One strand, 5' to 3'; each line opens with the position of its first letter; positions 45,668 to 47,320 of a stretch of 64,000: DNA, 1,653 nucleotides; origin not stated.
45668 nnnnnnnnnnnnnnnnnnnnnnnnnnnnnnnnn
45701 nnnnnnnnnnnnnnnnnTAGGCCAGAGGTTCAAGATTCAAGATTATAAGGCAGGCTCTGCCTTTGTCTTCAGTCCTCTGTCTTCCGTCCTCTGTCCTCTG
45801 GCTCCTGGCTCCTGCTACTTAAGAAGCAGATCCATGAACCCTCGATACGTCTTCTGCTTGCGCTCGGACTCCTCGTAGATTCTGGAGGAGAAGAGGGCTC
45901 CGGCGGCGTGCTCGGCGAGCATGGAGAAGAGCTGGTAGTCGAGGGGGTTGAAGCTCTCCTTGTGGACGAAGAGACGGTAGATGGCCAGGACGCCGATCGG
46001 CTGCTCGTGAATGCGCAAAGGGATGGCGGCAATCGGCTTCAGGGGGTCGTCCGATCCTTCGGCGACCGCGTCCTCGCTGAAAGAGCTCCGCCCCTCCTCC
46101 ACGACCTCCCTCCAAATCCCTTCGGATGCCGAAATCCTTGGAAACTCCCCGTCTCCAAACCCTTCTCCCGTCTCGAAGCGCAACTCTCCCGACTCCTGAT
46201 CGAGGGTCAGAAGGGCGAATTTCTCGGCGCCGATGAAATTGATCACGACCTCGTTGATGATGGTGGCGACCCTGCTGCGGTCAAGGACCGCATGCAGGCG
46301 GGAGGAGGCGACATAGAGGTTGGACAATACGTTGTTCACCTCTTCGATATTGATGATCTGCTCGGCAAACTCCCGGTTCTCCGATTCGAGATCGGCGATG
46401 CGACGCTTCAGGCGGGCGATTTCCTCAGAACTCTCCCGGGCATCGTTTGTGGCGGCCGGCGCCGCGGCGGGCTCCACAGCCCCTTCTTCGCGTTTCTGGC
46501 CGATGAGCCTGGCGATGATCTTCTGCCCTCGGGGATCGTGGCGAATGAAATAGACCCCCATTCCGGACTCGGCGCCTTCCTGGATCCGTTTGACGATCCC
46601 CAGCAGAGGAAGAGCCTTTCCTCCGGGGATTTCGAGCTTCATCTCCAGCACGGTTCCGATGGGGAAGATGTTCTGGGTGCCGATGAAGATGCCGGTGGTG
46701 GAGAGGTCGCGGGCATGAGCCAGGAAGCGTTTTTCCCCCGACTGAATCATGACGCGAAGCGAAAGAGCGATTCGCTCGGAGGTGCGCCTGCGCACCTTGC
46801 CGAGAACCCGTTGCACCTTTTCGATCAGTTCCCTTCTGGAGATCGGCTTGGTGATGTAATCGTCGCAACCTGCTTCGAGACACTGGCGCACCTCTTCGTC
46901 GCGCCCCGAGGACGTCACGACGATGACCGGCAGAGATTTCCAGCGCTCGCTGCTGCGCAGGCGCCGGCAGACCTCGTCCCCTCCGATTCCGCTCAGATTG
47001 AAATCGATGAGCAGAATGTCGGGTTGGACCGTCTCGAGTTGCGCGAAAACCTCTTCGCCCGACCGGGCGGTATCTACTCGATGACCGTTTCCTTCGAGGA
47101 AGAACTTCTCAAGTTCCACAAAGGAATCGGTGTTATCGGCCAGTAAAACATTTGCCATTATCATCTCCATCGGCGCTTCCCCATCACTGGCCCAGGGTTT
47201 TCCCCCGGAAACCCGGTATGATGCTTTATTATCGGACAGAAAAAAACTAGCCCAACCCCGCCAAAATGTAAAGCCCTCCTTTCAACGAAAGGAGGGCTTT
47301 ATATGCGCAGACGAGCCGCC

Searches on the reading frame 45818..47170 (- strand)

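Call 7: search_protein_families(library=pfam, proteins=[window:45818-47170:-])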
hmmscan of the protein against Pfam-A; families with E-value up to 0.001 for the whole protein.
window:45818-47170:- (451 aa): 5 families
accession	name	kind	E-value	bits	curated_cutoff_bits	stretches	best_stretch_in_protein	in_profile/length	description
PF00072.30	Response_reg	-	9.1e-24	84.2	30.2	1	8-120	1-111/111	Response regulator receiver domain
PF13185.12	GAF_2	-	2.3e-13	51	28.6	1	298-426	4-135/136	GAF domain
PF07238.19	PilZ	-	3.9e-12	46.9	22.5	1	128-223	2-100/102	PilZ domain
PF13492.12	GAF_3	-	4.8e-10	40.4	27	1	312-426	16-127/129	GAF domain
PF01590.32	GAF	-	5.2e-06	27.5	22.4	1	302-426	6-133/133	GAF domain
